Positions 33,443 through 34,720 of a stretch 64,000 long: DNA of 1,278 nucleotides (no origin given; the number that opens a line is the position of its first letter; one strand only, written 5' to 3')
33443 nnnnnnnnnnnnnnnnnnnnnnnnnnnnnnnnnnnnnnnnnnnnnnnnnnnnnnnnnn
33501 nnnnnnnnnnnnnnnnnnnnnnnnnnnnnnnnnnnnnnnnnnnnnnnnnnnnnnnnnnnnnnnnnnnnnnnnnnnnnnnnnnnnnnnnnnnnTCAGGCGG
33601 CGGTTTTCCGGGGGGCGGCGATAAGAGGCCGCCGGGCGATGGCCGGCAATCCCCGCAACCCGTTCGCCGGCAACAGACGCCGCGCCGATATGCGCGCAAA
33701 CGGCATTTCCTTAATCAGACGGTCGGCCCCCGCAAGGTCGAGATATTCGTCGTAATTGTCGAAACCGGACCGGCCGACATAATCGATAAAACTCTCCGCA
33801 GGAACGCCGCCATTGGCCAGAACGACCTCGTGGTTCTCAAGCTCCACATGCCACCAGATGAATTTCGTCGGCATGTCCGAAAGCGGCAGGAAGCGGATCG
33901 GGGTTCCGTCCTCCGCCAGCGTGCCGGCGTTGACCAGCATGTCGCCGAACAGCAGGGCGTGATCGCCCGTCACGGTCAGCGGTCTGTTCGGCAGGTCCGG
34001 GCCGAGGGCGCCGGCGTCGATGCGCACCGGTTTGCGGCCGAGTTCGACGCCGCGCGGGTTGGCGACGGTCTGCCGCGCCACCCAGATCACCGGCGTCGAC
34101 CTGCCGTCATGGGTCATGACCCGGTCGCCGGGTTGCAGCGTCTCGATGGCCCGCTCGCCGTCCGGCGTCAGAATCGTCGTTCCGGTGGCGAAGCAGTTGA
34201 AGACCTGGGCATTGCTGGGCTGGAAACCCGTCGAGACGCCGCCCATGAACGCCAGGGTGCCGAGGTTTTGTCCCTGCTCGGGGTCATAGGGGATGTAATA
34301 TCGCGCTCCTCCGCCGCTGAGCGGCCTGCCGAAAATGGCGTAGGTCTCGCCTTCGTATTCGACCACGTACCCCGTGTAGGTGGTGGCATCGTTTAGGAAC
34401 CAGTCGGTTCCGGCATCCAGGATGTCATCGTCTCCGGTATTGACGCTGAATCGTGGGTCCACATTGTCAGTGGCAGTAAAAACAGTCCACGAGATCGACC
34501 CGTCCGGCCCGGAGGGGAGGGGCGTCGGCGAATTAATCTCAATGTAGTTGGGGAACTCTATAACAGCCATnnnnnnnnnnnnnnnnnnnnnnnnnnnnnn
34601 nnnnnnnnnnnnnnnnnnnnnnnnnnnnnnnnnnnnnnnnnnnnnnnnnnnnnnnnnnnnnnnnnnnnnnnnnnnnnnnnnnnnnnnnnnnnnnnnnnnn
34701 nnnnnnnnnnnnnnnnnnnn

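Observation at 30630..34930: Tandem array of three Hint/bacterial-intein-like paralogs with a variable N-module and a homogenised Hint module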

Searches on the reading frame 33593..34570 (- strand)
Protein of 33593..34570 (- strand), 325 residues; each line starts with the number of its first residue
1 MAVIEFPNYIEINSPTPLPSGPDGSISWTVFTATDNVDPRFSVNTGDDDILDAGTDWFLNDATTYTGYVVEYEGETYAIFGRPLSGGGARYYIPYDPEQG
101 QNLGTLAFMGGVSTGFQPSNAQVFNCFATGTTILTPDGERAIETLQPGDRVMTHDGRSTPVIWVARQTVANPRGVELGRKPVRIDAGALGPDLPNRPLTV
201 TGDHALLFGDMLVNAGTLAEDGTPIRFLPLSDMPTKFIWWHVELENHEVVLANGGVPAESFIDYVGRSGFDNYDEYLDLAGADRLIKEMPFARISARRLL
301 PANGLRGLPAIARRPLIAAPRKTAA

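Call 3: search_protein_families(library=pfam, proteins=[window:33593-34570:-], max_evalue=1)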
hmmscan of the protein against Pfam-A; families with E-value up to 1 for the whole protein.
window:33593-34570:- (325 aa): 4 families
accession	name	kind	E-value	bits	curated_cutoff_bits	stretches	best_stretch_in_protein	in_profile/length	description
PF13403.11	Hint_2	-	4.4e-32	111.9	28.4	1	126-263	2-145/147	Hint domain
PF05203.21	Hom_end_hint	-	5.1e-05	23.8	32.1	1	126-168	1-44/228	Hom_end-associated Hint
PF01079.26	Hint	-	0.0029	17.7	29.7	1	121-161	8-49/213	Hint module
PF07591.16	PT-HINT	-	0.22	12.2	27.7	1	133-160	2-29/137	Pretoxin HINT domain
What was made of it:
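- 33593..34570 (-): g3: 325-aa precursor. N-module aa 1-125 (34196-34570), Cys1 codon 34193-34195, Hint_2 aa 126-263 (33782-34195), conserved tail aa 264-325 (33593-33781). Pfam Hint_2 4.4e-32, call 3.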

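Call 10: find_homologous_proteins(query=window:33593-34570:-)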
Query window:33593-34570:- (325 aa): 324 proteins with E <= 0.001 among 8000 candidates; the best 120 are listed.
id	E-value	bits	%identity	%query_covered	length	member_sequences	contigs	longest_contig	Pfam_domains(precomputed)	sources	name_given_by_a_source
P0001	3.2e-153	528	75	99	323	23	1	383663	PF13403.12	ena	-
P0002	4.2e-151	521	77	95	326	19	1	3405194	PF13403.12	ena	-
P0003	1.5e-150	519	75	98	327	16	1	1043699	PF13403.12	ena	-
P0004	6.7e-150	517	76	100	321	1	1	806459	PF13403.12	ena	-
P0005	2.6e-147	509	78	94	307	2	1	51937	PF13403.12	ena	-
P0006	2.8e-147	509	73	100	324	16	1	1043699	PF05203.22,PF13403.12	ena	-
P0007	6.1e-147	507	77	94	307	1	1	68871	PF13403.12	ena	-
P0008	2.1e-146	506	73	100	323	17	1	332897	PF13403.12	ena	-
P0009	1.4e-145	503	72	100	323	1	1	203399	PF13403.12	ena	-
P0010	3.3e-145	502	72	100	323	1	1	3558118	PF13403.12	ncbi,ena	-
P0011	4.7e-145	501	73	100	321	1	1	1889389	PF13403.12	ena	-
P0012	3.1e-144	499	73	100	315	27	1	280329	PF13403.12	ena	-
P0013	1.5e-142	493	71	100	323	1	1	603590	PF13403.12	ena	-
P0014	4.0e-142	492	74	94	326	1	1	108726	PF13403.12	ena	-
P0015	1.7e-141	489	74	94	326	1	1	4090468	PF13403.12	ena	-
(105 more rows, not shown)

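Call 11: find_encoding_contigs(protein=P0010, flank=6000, max_places=4)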
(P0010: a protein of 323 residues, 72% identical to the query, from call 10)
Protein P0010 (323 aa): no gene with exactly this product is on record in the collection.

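Call 13: find_encoding_contigs(protein=window:33593-34570:-, flank=3000, max_places=6)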
Protein window:33593-34570:- (325 aa): no gene with exactly this product is on record in the collection.

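Call 15: find_related_loci(query=window:33593-34570:-, collection=genome_contigs, flank=6000)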
Query window:33593-34570:- (325 aa) in genome_contigs; peptide patterns used: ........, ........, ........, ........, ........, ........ (x = any residue, [..] = any of these).
221 stretches matched a pattern; 3 encode a relative of the query (tblastn E <= 1e-3); 3 distinct loci.
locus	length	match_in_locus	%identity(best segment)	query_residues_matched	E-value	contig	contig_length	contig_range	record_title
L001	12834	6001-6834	42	22-302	2e-62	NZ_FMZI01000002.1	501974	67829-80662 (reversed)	Mameliella alba strain CGMCC 1.7290, whole genome shotgun sequence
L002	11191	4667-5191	52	126-302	1e-54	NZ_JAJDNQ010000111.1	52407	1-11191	MAG: Thiohalocapsa sp. isolate ALSabin.124 k141_6366201, whole genome shotgun sequence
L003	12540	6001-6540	52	125-306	7e-52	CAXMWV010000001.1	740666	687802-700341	MAG: uncultured Roseovarius sp. isolate fde22e01-18c0-43d8-9862-eb9c591a2007 genome assembly, contig: contig_1, whole ge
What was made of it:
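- Tried and rejected: The window's own species was not recovered (call 15).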

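Call 31: find_encoding_contigs(protein=P0002, flank=8000, max_places=4)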
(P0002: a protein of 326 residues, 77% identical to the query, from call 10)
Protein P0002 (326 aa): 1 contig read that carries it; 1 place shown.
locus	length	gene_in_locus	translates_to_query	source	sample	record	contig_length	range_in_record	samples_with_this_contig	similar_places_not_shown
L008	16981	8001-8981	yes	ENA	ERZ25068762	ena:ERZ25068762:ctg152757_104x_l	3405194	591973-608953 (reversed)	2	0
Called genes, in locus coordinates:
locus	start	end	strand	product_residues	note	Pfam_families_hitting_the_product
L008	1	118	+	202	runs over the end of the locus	PF00440:TetR_N, PF13977:TetR_C_6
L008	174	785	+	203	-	PF00265:TK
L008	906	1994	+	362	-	-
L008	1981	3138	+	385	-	-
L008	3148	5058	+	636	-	PF00004:AAA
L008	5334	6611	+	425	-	PF20343:DUF6638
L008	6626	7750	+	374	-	PF10095:DUF2333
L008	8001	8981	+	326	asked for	PF13403:Hint_2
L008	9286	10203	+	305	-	PF13403:Hint_2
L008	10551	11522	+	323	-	PF13403:Hint_2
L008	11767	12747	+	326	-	PF13403:Hint_2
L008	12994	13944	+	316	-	PF13403:Hint_2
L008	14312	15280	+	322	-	PF13403:Hint_2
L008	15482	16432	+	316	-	PF13403:Hint_2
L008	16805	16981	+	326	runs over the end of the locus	PF13403:Hint_2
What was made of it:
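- Arrays elsewhere reach 8 or more genes (call 31).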

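Call 34: search_protein_families(library=ncbifam, proteins=[window:33593-34570:-], max_evalue=1)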
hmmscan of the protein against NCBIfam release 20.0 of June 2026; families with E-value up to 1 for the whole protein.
window:33593-34570:- (325 aa): 1 family
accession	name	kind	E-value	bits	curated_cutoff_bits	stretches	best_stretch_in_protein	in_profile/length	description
TIGR01445.1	intein_Nterm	domain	0.12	13.4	24.5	0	126-147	1-23/83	intein N-terminal splicing region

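Call 35: search_solved_structures(query=A2, max_evalue=1, show_alignments=2)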
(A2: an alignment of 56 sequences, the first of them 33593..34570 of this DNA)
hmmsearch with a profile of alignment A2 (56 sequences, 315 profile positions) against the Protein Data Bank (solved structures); distinct sequences matched with E-value up to 1: 10.
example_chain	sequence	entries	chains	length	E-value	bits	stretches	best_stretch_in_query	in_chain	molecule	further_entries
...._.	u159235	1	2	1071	0.00014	24.5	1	106-158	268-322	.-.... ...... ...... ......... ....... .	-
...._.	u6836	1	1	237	0.00038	23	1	119-160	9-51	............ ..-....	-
1dfa_A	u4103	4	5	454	0.0044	19.5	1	121-158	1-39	PI-SCEI ENDONUCLEASE | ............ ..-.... | PI-SCEI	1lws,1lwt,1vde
1jva_A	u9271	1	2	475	0.025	17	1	120-158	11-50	VMA1-DERIVED HOMING ENDONUCLEASE X10SSS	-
2lwy_A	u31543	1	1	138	0.042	16.3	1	120-150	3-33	BACTERIAL INTEIN-LIKE DOMAIN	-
1ef0_A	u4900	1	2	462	0.044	16.2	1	121-158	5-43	PI-SCEI ENDONUCLEASE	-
1um2_A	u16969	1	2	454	0.077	15.4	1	122-158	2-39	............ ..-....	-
24yw_D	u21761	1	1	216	0.65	12.4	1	144-193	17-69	Large ribosomal subunit protein uL3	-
8wuw_a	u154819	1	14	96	0.81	12.1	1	10-81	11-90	Co-chaperonin GroES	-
8wux_a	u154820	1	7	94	0.81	12.1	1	10-81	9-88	Co-chaperonin GroES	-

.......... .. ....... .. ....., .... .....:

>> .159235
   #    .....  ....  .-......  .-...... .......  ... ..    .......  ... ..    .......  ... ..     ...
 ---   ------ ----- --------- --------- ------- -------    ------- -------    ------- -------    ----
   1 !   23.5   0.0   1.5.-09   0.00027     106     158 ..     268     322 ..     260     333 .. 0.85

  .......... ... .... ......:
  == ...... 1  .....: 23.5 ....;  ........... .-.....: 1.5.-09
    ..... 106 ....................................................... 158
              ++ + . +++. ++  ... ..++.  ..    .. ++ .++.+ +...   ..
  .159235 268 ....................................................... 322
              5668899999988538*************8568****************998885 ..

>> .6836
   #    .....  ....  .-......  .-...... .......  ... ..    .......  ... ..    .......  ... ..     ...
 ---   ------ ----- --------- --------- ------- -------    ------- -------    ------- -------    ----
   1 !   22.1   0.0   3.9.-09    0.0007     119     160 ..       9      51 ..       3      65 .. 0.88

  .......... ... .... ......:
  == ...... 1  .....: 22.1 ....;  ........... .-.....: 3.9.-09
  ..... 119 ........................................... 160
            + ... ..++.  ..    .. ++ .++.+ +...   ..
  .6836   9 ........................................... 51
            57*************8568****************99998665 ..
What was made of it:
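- A profile search of PDB aligns the junction to the VMA1 intein G|CFAKGT (call 35).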

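Call 38: predict_structure(alignment_id=A2)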
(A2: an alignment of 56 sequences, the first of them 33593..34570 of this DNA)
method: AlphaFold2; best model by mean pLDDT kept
length: 325 residues; sequences in the alignment: 56
mean_pLDDT: 54.1   pTM: 0.45
mean pLDDT of the five models: 54.1, 53.9, 51.0, 49.7, 49.4
residues with pLDDT >= 90: 2; 70-90: 85; 50-70: 101; < 50: 137
segments of 3 or more residues with pLDDT < 50: 120-126, 169-237, 259-271, 281-325
pLDDT, mean of each block of 10 residues (from residue 1): 73 67 70 62 70 82 82 68 81 73 66 62 44 79 78 76 58 34 24 27 34 35 36 50 58 52 37 52 34 24 32 27 27
secondary structure, 60 per line:
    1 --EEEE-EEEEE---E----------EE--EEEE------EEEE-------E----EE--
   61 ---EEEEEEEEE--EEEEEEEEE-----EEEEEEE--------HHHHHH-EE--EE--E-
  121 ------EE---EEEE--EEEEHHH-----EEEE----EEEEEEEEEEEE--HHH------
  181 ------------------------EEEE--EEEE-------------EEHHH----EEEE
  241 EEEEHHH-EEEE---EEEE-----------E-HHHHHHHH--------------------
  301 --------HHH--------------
elements in order: E3-6 E8-12 E31-34 E41-44 E64-72 E75-83 E89-95 H104-109 E132-135 E138-141 E150-153 E158-169 E205-208 E211-214 E237-244 E249-252 E256-259 H273-280

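Call 46: find_homologous_proteins(query=L001:5929-6903:+, max_evalue=0.00001)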
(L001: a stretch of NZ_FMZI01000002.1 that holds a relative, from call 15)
Query L001:5929-6903:+ (324 aa): 1302 proteins with E <= 0.00001 among 5340 candidates; the best 120 are listed.
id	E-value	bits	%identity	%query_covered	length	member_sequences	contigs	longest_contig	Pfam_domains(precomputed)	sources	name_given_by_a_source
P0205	1.3e-214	729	100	100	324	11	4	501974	PF13403.12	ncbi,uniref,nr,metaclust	ncbi:Hint domain-containing protein [Mameliella alba]|uniref:Hint domain-containing protein n=1 Tax=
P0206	5.5e-112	392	61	97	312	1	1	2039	PF13403.12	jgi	jgi:hypothetical protein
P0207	1.9e-107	377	59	95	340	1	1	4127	PF13403.12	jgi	jgi:hypothetical protein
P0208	4.5e-105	370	58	95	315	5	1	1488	PF13403.12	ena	-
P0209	1.0e-102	362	56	97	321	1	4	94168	PF13403.12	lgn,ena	-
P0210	4.8e-102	360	56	95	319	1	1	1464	PF13403.12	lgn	-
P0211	5.1e-101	356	55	100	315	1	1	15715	PF13403.12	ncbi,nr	ncbi:MAG: hypothetical protein EP318_01110 [Rhodobacteraceae bacterium]|nr:MAG: hypothetical protein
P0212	9.9e-101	355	57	95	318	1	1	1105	PF13403.12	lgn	-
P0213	2.5e-98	347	52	98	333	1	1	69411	PF13403.12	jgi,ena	-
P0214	5.9e-97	343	54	96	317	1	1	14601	PF13403.12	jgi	-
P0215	2.7e-96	341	54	97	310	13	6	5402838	PF13403.12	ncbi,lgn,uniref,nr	ncbi:hypothetical protein KU6B_30380 [Mameliella alba]|uniref:Hint domain-containing protein n=1 Tax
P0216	9.2e-95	336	54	97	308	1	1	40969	PF13403.12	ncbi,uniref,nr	ncbi:Hint domain-containing protein [Mameliella alba]|uniref:Iron-regulated protein frpC n=1 Tax=Mam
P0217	2.2e-94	334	55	95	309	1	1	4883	PF13403.12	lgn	-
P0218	3.6e-94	334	54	97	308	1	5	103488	PF13403.12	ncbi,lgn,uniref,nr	ncbi:Hint domain-containing protein [Mameliella alba]|uniref:Hint domain-containing protein n=1 Tax=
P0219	8.0e-94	333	54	98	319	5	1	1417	PF13403.12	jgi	-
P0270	8.2e-79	283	71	56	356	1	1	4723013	PF13403.12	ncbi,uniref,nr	ncbi:Hint domain protein [Antarctobacter heliothermus]|uniref:Hint domain protein n=1 Tax=Antarctoba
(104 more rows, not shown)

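Call 57: predict_structure(alignment_id=A5)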
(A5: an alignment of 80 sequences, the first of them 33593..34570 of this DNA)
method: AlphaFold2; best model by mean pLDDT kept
length: 325 residues; sequences in the alignment: 80
mean_pLDDT: 86.6   pTM: 0.65
mean pLDDT of the five models: 86.6, 86.4, 86.1, 85.4, 85.0
residues with pLDDT >= 90: 197; 70-90: 89; 50-70: 19; < 50: 20
segments of 3 or more residues with pLDDT < 50: 121-123, 309-325
pLDDT, mean of each block of 10 residues (from residue 1): 87 93 88 79 85 93 94 87 95 90 85 82 72 98 98 98 92 64 93 93 94 94 90 87 96 96 80 94 92 92 67 46 45
secondary structure, 60 per line:
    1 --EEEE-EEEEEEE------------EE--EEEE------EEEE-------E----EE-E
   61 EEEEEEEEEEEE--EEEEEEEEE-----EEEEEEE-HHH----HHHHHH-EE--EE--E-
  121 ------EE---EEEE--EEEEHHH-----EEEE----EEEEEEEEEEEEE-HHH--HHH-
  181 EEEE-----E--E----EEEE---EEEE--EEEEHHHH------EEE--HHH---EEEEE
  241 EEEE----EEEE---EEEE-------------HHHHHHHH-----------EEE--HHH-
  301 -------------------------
elements in order: E3-6 E8-14 E31-34 E41-44 E60-72 E75-83 E89-95 H104-109 E132-135 E138-141 E150-153 E158-170 E181-184 E198-201 E205-208 E211-214 H215-218 E225-227 E236-244 E249-252 E256-259 H273-280 E292-294
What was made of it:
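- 33593..34570 (-): AlphaFold model pLDDT 86.6, call 57.
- On HINT superfamily (Hedgehog/intein fold): AlphaFold model with pLDDT 86.6 (call 57).
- The AlphaFold model has pLDDT 86.6, with a low-confidence linker at residues 121-123 just before Cys126 (call 57). pLDDT is 92-94 for residues 271-300 (80 for 261-270) (call 57).
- Tried and rejected: A second run with 80 diverse sequences gave 86.6 (calls 38, 57).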

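Call 60: fold_search(model_id=the predicted structure, library=pdb)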
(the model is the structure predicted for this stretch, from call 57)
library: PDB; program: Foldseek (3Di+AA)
matches with E <= 10: 498; with E <= 0.001: 13
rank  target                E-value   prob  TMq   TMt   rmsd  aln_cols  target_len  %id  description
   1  6y75_B                6.0e-05  1.00  0.28  0.58   9.5       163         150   18  BIL2 domain from T.thermophila BUBL1 locus (C1A-N143A) (released 2021-02-03)
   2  6riy_A                7.1e-05  1.00  0.30  0.70   3.7       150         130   15  Crystal structure of MchDnaB-1 intein (N145AA) (released 2020-05-13)
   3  6riy_B                7.1e-05  1.00  0.30  0.68   3.5       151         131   15  Crystal structure of MchDnaB-1 intein (N145AA) (released 2020-05-13)
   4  6y75_A                7.5e-05  1.00  0.28  0.57   9.5       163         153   18  BIL2 domain from T.thermophila BUBL1 locus (C1A-N143A) (released 2021-02-03)
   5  6rix_B                1.1e-04  1.00  0.29  0.68   3.4       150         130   15  Crystal structure of MchDnaB-1 intein (released 2020-05-13)
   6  6tmm_AAA              1.2e-04  1.00  0.29  0.57   9.4       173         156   16  BIL2 domain from T.thermophila BUBL1 locus (C1A-N143A) (released 2020-12-16)
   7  6tmm_BBB              1.6e-04  1.00  0.30  0.60   6.7       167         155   16  BIL2 domain from T.thermophila BUBL1 locus (C1A-N143A) (released 2020-12-16)
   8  6rix_A                2.5e-04  1.00  0.28  0.63   8.6       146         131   16  Crystal structure of MchDnaB-1 intein (released 2020-05-13)
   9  2lwy_MODEL_1_A        4.3e-04  1.00  0.30  0.65   4.5       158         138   18  Solution Structure of Bacterial Intein-Like domain from Clostridium thermocellum (released 2013-05-08)
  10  6riz                  5.3e-04  1.00  0.30  0.70   3.6       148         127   15  Crystal structure of gp41-1 intein (C1A, F65W, D107C) (released 2020-04-29)
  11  6bs8_A                5.6e-04  1.00  0.29  0.68   4.4       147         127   20  The class 3 DnaB intein from Mycobacterium smegmatis (released 2018-11-21)
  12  6bs8_C                5.9e-04  1.00  0.29  0.70   4.9       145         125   18  The class 3 DnaB intein from Mycobacterium smegmatis (released 2018-11-21)
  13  6qaz                  6.6e-04  1.00  0.30  0.69   3.6       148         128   15  Crystal structure of gp41-1 intein (released 2019-11-13)
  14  6mwy_A                1.1e-03  1.00  0.28  0.59   5.9       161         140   16  The Prp8 intein of Cryptococcus gattii (released 2019-11-06)
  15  6bs8_B                1.3e-03  1.00  0.29  0.67   5.6       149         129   17  The class 3 DnaB intein from Mycobacterium smegmatis (released 2018-11-21)
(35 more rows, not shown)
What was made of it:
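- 33593..34570 (-): Foldseek hits to BIL domains and inteins, call 60.
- On HINT superfamily (Hedgehog/intein fold): Foldseek matches BIL domains and mini-inteins at E 6e-5 to 1e-3, probability 1.00, TM 0.57-0.70 on the target (call 60).
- Closest known: Tetrahymena BUBL BIL2 domain. Same: It is the best structural match (call 60).
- Foldseek top hits are Tetrahymena BIL2 (6y75, 6tmm), MchDnaB-1, the C. thermocellum BIL domain (2lwy) and gp41-1, at TM 0.57-0.70 on the target (call 60). The best structural match is the BUBL BIL2 domain (call 60).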

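Call 62: search_protein_families(library=padloc, proteins=[window:33593-34570:-], max_evalue=1)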
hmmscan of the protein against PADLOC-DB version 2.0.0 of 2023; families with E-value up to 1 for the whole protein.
window:33593-34570:- (325 aa): 1 family
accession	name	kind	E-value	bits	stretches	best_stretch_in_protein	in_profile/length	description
PDLC03709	HEase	-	0.002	15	1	126-167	1-43/454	homing endonuclease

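Call 63: search_protein_families(library=phrogs, proteins=[window:33593-34570:-], max_evalue=1)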
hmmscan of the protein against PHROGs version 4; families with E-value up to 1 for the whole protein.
window:33593-34570:- (325 aa): 2 families
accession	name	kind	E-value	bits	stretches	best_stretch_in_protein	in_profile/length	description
phrog_21587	-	unknown function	0.0015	17.8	1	125-168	574-617/706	-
phrog_36001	-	unknown function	0.019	14.1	1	125-162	96-133/715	-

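Call 65: fold_search(model_id=the predicted structure, library=viral)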
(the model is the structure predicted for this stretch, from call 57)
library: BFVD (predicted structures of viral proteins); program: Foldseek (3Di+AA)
matches with E <= 10: 557; with E <= 0.001: 43
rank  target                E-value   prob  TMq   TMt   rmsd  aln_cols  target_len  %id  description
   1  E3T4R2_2              8.3e-11  1.00  0.38  0.15   6.4       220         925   22  Hedgehog/Intein (Hint) domain-containing protein [Cafeteria roenbergensis virus (strain BV-PW1)]
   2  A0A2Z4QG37            2.3e-10  1.00  0.40  0.61   3.8       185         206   24  (no name in the UniProt tables at hand)
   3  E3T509                1.5e-09  1.00  0.37  0.41  13.2       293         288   16  Hedgehog/Intein (Hint) domain-containing protein [Cafeteria roenbergensis virus (strain BV-PW1)]
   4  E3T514                2.2e-09  1.00  0.38  0.54  10.0       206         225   16  Hedgehog/Intein (Hint) domain-containing protein [Cafeteria roenbergensis virus (strain BV-PW1)]
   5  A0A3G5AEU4            6.2e-09  1.00  0.37  0.38  11.4       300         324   15  Hedgehog/Intein (Hint) domain-containing protein [Satyrvirus sp.]
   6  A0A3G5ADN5            2.3e-08  1.00  0.42  0.49   9.3       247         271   17  IPT/TIG domain-containing protein [Satyrvirus sp.]
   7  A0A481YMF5            2.5e-08  1.00  0.39  0.49  13.5       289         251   19  Hint domain protein [Pithovirus LCDPAC01]
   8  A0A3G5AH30            3.3e-08  1.00  0.39  0.46  11.7       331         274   14  Hedgehog/Intein (Hint) domain-containing protein [Satyrvirus sp.]
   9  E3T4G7                3.9e-08  1.00  0.37  0.13   6.2       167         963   18  Hedgehog/Intein (Hint) domain-containing protein [Cafeteria roenbergensis virus (strain BV-PW1)]
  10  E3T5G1                5.5e-08  1.00  0.39  0.13   3.7       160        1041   21  Hedgehog/Intein (Hint) domain-containing protein [Cafeteria roenbergensis virus (strain BV-PW1)]
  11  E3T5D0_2              1.2e-07  1.00  0.37  0.17  13.3       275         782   15  DUF2341 domain-containing protein [Cafeteria roenbergensis virus (strain BV-PW1)]
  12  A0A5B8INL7            1.3e-07  1.00  0.40  0.36   5.1       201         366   19  Hedgehog/Intein (Hint) domain-containing protein [Mimiviridae sp. ChoanoV1]
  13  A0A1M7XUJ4            1.7e-07  1.00  0.41  0.40  10.4       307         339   14  Hedgehog/Intein (Hint) domain-containing protein (Fragment) [Cedratvirus A11]
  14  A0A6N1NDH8            5.7e-07  1.00  0.37  0.43  11.0       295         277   12  Putative ORFan [Tupanvirus deep ocean]
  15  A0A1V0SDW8            3.4e-06  1.00  0.32  0.28   6.8       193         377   18  Hint domain protein [Indivirus ILV1]
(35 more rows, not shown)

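Call 78: find_encoding_contigs(protein=P0215, flank=10000, max_places=2)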
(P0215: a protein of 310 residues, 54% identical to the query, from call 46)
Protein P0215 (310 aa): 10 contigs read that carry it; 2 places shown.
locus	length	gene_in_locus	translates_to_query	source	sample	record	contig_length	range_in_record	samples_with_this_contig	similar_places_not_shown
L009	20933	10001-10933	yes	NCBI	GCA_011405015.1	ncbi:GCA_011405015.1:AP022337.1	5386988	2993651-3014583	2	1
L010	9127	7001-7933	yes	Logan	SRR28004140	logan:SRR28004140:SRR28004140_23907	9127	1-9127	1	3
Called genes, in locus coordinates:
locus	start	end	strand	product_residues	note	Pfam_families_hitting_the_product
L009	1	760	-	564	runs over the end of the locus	PF00691:OmpA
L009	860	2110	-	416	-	PF05762:VWA_CoxE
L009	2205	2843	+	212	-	-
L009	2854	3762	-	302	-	PF07726:AAA_3 (faint), PF07728:AAA_5, PF00004:AAA (weak)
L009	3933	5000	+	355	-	PF01697:Glyco_transf_92 (weak)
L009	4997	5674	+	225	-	-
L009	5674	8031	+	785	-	PF01697:Glyco_transf_92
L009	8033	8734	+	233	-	PF02475:TRM5-TYW2_MTfase (weak)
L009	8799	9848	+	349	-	-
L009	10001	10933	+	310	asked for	PF13403:Hint_2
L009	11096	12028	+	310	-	-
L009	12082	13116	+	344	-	PF01979:Amidohydro_1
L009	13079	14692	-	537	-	PF00486:Trans_reg_C, PF13414:TPR_11 (faint), PF13431:TPR_17 (faint)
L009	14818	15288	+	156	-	-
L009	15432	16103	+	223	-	PF00156:Pribosyltran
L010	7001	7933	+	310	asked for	PF13403:Hint_2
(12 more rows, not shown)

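Call 79: find_encoding_contigs(protein=P0270, flank=10000, max_places=2)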
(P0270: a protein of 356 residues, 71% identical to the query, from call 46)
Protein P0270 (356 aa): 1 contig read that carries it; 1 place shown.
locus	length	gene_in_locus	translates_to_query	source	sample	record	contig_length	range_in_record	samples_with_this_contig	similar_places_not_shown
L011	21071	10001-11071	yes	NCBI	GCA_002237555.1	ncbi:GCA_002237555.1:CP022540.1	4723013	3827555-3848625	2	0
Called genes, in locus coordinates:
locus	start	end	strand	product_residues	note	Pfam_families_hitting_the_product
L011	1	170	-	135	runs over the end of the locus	PF19834:DUF6314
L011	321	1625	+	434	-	PF00206:Lyase_1, PF10397:ADSL_C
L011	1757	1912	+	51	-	-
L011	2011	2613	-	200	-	PF00072:Response_reg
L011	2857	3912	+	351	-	PF14842:FliG_N, PF14841:FliG_M, PF01706:FliG_C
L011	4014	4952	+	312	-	PF03279:Lip_A_acyltrans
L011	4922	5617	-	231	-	PF06764:DUF1223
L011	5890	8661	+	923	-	PF00330:Aconitase, PF00694:Aconitase_C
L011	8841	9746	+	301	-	PF13403:Hint_2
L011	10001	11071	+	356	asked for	PF13403:Hint_2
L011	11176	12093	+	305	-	PF13403:Hint_2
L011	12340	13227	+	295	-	PF13403:Hint_2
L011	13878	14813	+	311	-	PF13403:Hint_2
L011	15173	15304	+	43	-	-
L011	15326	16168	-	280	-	PF00034:Cytochrom_C (faint), PF13442:Cytochrome_CBB3 (faint)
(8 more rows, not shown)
